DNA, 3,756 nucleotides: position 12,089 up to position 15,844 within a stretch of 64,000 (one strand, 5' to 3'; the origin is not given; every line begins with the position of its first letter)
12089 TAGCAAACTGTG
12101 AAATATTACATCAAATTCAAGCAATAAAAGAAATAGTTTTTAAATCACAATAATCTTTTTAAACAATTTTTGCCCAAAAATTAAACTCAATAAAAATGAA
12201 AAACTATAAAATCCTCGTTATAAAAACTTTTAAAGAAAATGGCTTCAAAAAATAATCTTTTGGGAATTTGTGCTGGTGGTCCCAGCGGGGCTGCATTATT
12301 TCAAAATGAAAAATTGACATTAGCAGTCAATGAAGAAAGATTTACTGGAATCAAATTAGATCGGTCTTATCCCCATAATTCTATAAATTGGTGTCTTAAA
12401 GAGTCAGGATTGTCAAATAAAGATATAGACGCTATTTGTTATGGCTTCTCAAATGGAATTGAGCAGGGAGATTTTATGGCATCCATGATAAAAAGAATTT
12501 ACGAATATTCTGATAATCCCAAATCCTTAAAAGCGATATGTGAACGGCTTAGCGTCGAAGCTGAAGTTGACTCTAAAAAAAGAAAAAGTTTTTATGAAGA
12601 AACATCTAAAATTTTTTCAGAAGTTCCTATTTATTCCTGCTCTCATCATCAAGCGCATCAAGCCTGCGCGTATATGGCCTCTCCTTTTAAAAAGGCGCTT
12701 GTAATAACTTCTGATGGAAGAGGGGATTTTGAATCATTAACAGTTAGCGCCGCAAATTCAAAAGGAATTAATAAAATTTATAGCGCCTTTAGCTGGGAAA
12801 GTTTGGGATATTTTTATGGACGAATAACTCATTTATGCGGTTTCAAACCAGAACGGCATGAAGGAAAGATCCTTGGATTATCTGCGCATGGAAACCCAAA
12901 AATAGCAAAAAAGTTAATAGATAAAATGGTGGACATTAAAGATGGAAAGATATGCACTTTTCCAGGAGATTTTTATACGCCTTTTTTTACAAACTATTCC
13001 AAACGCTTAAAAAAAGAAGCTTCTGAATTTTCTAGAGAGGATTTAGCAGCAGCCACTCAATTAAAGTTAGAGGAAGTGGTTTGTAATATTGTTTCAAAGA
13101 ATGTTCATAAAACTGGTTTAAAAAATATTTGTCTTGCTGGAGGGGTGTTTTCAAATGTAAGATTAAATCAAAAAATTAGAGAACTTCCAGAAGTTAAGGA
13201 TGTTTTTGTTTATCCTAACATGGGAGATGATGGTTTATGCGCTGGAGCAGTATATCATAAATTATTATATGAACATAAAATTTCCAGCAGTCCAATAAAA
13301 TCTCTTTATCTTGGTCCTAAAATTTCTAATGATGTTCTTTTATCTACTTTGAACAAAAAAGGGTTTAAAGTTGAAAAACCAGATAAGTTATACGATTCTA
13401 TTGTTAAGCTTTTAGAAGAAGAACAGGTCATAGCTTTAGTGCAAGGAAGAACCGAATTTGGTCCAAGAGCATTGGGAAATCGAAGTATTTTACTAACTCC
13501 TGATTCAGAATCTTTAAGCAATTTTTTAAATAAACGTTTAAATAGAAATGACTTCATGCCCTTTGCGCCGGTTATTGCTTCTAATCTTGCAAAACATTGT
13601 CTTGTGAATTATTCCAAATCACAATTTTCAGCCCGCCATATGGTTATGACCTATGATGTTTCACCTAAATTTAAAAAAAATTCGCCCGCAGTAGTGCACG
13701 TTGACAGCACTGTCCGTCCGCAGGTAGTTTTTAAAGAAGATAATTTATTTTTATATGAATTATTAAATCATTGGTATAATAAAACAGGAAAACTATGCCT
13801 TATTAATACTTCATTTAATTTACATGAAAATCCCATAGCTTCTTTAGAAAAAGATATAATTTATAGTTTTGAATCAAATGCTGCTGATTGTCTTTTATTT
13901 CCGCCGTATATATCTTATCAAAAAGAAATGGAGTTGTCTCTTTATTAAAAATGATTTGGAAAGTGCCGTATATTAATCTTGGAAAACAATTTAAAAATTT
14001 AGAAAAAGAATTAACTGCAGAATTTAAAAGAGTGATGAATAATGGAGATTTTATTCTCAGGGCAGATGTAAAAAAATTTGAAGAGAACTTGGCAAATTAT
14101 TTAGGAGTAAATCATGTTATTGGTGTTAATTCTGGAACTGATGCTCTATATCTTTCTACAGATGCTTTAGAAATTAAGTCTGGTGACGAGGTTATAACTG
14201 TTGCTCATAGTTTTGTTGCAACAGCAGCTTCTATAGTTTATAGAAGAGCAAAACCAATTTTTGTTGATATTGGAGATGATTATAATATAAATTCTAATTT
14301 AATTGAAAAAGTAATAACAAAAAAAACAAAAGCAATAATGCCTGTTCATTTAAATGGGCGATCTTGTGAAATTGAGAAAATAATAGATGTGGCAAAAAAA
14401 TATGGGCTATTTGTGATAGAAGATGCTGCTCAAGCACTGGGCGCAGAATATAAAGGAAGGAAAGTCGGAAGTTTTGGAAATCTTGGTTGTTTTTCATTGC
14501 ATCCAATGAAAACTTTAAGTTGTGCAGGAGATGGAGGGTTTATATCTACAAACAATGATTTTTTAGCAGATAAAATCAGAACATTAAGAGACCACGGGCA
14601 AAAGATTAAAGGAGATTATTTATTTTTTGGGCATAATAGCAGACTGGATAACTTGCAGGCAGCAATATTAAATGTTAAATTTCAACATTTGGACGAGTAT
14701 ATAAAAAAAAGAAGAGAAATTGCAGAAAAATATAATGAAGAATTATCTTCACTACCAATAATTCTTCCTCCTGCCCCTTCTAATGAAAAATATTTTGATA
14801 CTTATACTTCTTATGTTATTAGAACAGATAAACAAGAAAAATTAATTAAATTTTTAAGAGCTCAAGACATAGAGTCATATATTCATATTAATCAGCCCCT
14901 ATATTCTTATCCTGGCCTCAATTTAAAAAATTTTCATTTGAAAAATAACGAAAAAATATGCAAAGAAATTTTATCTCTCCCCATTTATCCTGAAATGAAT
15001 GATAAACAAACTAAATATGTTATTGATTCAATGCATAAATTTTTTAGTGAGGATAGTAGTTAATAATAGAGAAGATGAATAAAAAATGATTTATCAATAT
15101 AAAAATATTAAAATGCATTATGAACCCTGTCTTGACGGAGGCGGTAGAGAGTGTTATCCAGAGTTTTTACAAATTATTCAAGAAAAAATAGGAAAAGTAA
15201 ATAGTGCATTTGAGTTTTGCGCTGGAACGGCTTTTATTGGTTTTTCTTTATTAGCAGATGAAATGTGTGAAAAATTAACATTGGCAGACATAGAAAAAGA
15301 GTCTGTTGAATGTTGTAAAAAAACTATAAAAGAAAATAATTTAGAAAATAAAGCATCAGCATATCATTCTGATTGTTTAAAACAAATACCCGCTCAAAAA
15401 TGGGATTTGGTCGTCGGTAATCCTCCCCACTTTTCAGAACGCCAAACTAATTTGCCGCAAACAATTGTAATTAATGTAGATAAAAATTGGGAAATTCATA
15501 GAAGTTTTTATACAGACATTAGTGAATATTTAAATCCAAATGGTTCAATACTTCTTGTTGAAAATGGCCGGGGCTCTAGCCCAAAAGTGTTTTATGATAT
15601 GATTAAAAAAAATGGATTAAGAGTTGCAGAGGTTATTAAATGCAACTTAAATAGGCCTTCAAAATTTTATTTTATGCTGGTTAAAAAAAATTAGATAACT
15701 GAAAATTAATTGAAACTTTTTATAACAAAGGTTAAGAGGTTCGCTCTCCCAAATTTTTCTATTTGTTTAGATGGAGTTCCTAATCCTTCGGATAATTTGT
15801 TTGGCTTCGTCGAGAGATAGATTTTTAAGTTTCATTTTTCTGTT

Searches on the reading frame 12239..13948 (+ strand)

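Call 31: search_protein_families(library=pfam, proteins=[window:12239-13948:+], max_evalue=0.0001)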
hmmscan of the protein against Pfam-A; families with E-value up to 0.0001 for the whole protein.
window:12239-13948:+ (569 aa): 4 families
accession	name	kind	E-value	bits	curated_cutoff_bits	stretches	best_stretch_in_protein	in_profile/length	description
PF16861.10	Carbam_trans_C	-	7.4e-48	162.7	27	1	390-557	2-166/170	Carbamoyltransferase C-terminus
PF02543.21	Carbam_trans_N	-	1.5e-44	153.3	24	1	15-337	11-344/346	Carbamoyltransferase N-terminus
PF22521.2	HypF_C_2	-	4e-07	30.5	27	1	257-336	157-240/241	Carbamoyltransferase, Kae1-like Domain, second subdomain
PF00814.31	TsaD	-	7.8e-06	26.2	24.8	0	210-327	146-251/264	tRNA N6-adenosine threonylcarbamoyltransferase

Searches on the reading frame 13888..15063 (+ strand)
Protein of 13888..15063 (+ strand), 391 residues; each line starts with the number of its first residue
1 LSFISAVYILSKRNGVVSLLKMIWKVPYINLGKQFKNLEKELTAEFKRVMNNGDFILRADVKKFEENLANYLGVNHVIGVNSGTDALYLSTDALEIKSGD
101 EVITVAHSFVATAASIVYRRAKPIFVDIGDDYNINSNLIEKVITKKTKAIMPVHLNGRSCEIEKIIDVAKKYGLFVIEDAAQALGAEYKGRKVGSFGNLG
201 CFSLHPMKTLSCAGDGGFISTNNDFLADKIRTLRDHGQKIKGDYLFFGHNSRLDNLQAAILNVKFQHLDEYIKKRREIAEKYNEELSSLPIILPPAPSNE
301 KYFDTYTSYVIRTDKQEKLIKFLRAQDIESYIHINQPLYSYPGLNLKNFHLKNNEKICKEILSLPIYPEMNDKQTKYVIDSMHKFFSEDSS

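Call 31: search_protein_families(library=pfam, proteins=[window:13888-15063:+], max_evalue=0.0001)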
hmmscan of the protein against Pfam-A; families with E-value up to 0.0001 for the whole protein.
window:13888-15063:+ (391 aa): 4 families
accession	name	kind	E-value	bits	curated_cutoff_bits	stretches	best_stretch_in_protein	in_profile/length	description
PF01041.23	DegT_DnrJ_EryC1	-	2e-107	360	19.8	1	38-382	3-359/360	DegT/DnrJ/EryC1/StrS aminotransferase family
PF00266.25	Aminotran_5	-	1.2e-07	31.5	21.5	1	59-185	43-181/371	Aminotransferase class-V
PF01212.27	Beta_elim_lyase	-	1.9e-06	27.9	27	1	60-300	33-279/288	Beta-eliminating lyase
PF00155.27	Aminotran_1_2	-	2.7e-05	24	19.7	0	60-269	42-270/361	Aminotransferase class I and II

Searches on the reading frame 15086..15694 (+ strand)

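Call 30: search_protein_families(library=pfam, proteins=[window:15086-15694:+], max_evalue=0.0001)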
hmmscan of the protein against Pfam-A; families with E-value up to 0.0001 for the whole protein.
window:15086-15694:+ (202 aa): 3 families
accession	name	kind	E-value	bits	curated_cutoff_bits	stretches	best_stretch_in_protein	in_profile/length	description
PF05175.20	MTS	-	3.1e-15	56.7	23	1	29-168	25-149/170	Methyltransferase small domain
PF12847.13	Methyltransf_18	-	1.6e-06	28.7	27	1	28-110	5-87/151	Methyltransferase domain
PF07669.17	Eco57I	-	9.3e-05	23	25.3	0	69-157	34-132/171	Eco57I restriction-modification methylase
